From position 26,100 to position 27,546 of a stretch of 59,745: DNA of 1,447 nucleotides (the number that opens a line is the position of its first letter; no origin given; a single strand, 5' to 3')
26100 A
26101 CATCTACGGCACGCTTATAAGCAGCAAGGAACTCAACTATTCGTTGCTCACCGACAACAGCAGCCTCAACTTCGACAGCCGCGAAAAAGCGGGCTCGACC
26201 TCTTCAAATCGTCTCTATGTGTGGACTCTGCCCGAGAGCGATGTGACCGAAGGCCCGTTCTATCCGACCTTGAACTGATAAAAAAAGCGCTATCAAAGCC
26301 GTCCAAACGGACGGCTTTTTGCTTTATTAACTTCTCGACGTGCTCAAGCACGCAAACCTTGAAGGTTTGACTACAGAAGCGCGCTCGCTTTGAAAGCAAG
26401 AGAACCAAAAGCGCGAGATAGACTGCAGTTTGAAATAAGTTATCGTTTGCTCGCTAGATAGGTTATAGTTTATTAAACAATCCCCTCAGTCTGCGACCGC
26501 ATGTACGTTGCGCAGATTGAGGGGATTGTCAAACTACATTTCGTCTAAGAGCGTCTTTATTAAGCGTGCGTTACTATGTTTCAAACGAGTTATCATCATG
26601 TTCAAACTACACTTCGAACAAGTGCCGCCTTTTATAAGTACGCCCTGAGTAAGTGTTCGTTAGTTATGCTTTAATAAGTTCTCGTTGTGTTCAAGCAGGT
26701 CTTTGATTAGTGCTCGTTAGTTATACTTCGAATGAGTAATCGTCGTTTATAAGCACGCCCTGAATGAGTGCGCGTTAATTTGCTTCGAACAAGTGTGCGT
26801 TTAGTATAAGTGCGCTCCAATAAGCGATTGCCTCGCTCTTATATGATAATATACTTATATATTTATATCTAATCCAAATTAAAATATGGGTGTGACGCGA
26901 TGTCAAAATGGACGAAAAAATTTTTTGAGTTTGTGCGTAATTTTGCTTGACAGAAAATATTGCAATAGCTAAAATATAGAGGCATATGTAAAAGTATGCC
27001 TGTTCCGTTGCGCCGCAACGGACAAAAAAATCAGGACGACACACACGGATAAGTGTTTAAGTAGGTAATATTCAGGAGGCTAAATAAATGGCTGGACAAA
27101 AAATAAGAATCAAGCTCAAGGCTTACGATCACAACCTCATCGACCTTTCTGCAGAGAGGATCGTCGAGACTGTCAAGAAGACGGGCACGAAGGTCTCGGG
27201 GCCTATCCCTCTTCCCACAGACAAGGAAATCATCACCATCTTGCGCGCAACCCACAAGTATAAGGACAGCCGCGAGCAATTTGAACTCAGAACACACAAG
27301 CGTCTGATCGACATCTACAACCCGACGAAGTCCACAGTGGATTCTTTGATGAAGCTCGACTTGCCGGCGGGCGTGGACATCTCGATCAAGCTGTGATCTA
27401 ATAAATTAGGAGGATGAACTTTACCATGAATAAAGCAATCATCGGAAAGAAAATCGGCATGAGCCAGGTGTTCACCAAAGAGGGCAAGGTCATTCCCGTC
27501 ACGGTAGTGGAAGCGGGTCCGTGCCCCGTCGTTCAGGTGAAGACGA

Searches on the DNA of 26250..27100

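Call 8: search_rna_families(source=window, start=26250, end=27100, threshold=evalue, max_evalue=10, show_alignments=3)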
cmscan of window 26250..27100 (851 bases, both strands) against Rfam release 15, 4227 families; matches with E-value up to 10: 8.
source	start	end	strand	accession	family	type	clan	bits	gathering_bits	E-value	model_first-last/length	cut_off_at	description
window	26255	26328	+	RF01772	rnk_pseudo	Cis-reg; leader;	-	25.4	55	0.064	1-108/108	no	Pseudomonas rnk leader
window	26250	26324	+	RF01859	Phe_leader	Cis-reg; leader;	-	19.6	55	1.6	51-125/125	5'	Phenylalanine leader peptide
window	26839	26928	+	RF02449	ncr1015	Gene; sRNA;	-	19.5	60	5.6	1-121/121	no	Bacillus sRNA ncr1015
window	26471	26533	-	RF00900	mir-255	Gene; miRNA;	-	18.2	50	2.9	1-59/59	no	mir-255 microRNA precursor family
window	27006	27020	-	RF01990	SECIS_4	Cis-reg;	-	17.7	38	0.66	13-27/38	no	Selenocysteine insertion sequence 4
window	26953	27003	-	RF02385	sau-13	Gene; sRNA;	-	17.6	55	8.1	1-104/104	no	Staphylococcus sRNA sau-13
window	26481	26533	-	RF01677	P35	Gene; sRNA;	-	17.3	70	7.7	1-62/62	no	Pseudomonas sRNA P35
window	27017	27087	-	RF00519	suhB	Gene; sRNA;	CL00108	13.5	41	7.4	1-77/77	no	Makes More Granules Regulator RNA (mmgR)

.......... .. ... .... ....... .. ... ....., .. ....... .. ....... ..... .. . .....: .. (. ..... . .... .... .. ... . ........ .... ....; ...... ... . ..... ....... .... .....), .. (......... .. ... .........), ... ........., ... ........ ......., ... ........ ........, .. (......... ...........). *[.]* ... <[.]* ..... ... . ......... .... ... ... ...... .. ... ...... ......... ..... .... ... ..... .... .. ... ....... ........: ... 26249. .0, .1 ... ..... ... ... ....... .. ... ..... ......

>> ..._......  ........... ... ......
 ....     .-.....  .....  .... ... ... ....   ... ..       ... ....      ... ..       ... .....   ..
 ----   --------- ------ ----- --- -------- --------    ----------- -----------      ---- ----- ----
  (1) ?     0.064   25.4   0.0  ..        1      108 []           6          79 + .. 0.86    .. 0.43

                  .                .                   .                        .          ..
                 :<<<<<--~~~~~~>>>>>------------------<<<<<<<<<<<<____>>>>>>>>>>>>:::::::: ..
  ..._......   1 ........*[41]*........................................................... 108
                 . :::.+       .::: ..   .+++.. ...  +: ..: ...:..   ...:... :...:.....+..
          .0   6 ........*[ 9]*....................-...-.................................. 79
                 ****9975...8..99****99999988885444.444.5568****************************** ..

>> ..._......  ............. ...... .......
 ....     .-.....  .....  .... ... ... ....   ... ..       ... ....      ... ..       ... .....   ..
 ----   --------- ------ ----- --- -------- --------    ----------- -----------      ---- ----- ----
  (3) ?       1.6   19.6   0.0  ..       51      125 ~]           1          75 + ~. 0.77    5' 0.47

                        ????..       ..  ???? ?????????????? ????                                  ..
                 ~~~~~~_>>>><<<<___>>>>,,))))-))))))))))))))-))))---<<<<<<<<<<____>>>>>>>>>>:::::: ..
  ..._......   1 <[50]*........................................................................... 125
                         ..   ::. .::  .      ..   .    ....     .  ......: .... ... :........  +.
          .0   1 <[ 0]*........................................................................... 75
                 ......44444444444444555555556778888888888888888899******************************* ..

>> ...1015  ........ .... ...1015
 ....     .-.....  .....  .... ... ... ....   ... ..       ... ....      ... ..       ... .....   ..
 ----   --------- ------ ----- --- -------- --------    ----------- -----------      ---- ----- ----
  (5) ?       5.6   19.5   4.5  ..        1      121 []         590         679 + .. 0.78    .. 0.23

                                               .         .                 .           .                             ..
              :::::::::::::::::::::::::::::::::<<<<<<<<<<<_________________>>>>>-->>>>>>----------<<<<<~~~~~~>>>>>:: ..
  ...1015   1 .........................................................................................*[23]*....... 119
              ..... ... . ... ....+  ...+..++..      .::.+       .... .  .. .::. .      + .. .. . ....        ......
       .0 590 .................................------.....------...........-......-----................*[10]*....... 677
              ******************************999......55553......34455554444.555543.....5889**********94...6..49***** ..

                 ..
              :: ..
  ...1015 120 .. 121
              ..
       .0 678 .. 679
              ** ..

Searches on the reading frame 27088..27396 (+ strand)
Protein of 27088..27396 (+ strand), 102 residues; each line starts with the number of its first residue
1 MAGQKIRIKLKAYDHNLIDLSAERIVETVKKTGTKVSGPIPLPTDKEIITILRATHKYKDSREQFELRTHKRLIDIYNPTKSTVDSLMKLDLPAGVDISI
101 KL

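Call 15: find_encoding_contigs(protein=window:27088-27396:+, flank=10000, max_places=10)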
Protein window:27088-27396:+ (102 aa): 11 contigs read that carry it; 10 places shown.
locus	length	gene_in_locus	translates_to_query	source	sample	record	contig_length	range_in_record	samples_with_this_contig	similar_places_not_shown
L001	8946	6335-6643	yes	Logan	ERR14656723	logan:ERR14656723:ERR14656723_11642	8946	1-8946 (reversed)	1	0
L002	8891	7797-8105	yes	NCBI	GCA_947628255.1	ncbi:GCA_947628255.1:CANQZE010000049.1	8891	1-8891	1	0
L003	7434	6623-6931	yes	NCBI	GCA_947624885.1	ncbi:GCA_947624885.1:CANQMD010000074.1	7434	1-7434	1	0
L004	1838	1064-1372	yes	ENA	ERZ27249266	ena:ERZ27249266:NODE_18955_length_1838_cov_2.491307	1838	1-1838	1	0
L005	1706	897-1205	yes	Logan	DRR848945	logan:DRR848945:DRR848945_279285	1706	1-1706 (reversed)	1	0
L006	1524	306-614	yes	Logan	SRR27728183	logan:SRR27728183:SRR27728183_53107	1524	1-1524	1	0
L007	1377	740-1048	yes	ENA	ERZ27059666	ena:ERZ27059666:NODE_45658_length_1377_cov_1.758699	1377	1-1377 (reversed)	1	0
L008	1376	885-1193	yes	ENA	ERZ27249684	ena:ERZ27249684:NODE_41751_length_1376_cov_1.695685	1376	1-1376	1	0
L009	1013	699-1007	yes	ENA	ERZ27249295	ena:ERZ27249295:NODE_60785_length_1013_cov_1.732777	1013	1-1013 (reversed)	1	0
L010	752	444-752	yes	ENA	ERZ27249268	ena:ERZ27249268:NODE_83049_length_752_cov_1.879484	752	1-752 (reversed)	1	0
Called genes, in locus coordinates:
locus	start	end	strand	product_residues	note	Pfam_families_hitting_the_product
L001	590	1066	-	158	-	-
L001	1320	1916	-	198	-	PF02417:Chromate_transp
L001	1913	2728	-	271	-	PF02417:Chromate_transp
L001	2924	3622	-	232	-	PF13353:Fer4_12 (weak), PF04055:Radical_SAM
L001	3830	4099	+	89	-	PF12637:TSCPD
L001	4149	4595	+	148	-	PF22381:Staph_reg_Sar_Rot, PF01047:MarR, PF12802:MarR_2, PF13412:HTH_24 (weak)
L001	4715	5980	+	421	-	PF05343:Peptidase_M42 (weak), PF04389:Peptidase_M28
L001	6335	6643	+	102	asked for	PF00338:Ribosomal_S10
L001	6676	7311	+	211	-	PF00297:Ribosomal_L3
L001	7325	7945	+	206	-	PF00573:Ribosomal_L4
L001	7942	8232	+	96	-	PF00276:Ribosomal_L23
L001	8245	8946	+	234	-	?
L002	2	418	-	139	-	?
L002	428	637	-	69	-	PF13560:HTH_31, PF12844:HTH_19, PF01381:HTH_3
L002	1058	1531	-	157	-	-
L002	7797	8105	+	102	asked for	PF00338:Ribosomal_S10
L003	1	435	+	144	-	?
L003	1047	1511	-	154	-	-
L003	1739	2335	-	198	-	PF02417:Chromate_transp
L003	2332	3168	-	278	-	PF02417:Chromate_transp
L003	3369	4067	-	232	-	PF13353:Fer4_12 (weak), PF04055:Radical_SAM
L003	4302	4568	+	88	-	PF12637:TSCPD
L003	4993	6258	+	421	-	PF05343:Peptidase_M42 (weak), PF04389:Peptidase_M28, PF01546:Peptidase_M20 (weak)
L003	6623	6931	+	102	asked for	PF00338:Ribosomal_S10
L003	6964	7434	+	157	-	?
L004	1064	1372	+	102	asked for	PF00338:Ribosomal_S10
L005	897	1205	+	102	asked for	PF00338:Ribosomal_S10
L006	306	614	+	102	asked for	PF00338:Ribosomal_S10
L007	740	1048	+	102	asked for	PF00338:Ribosomal_S10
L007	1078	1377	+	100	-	?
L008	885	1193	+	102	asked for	PF00338:Ribosomal_S10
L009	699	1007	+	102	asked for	PF00338:Ribosomal_S10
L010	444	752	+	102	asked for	PF00338:Ribosomal_S10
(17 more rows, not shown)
